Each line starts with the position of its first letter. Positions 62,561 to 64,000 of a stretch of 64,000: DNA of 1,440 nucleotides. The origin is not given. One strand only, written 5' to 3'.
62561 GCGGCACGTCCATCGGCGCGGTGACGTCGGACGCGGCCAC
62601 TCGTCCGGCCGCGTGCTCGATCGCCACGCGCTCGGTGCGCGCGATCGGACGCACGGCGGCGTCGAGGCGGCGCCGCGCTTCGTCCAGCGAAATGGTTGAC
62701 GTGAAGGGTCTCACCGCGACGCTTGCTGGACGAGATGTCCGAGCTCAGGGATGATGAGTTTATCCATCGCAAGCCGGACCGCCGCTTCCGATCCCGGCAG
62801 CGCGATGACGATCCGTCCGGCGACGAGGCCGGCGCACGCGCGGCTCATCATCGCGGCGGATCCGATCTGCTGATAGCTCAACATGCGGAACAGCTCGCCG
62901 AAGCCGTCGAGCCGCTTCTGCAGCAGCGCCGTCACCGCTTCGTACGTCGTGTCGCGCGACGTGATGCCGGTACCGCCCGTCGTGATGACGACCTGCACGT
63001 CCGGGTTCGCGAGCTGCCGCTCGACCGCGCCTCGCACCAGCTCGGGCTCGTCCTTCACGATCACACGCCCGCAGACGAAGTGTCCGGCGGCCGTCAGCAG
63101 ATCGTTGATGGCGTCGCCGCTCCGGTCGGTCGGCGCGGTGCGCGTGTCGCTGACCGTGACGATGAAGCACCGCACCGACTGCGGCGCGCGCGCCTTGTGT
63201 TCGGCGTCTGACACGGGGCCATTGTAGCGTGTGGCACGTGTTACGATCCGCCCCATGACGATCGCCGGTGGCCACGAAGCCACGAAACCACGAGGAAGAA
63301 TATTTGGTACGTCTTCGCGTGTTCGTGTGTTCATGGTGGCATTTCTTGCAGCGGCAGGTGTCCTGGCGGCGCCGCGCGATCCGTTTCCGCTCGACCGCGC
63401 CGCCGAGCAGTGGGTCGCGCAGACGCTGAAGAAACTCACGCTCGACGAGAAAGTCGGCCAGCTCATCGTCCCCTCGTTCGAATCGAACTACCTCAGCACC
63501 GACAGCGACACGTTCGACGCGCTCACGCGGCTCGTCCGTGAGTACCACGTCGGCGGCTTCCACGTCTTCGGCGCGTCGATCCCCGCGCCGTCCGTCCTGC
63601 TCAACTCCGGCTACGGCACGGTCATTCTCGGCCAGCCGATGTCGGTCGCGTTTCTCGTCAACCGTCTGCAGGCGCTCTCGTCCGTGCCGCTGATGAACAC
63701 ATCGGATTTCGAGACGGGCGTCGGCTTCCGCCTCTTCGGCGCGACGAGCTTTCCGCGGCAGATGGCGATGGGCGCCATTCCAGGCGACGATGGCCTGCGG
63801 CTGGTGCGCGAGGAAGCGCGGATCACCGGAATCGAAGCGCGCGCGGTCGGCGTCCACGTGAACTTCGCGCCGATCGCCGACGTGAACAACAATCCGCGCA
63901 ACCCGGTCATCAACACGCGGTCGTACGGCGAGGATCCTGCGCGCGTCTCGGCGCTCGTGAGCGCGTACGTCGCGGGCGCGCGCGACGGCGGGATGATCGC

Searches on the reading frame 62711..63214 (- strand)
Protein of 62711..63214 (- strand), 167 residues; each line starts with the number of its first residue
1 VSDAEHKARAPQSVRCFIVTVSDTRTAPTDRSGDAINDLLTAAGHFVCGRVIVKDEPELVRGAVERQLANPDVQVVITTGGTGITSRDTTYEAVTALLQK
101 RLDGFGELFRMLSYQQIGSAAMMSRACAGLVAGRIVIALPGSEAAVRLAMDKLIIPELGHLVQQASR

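Call 75: search_protein_families(library=pfam, proteins=[window:62711-63214:-], max_evalue=0.00001)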
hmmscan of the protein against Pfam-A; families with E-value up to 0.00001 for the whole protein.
window:62711-63214:- (167 aa): 1 family
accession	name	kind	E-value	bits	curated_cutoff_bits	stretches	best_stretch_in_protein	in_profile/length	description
PF00994.29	MoCF_biosynth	-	2.1e-31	109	26.6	1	18-160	2-144/144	Probable molybdopterin binding domain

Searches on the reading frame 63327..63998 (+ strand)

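Call 75: search_protein_families(library=pfam, proteins=[window:63327-63998:+], max_evalue=0.00001)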
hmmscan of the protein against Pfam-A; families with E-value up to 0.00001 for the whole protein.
window:63327-63998:+ (224 aa): 1 family
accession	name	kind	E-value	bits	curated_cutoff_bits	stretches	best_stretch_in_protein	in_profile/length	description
PF00933.27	Glyco_hydro_3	-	1.7e-28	100.4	27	1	38-223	1-162/316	Glycosyl hydrolase family 3 N terminal domain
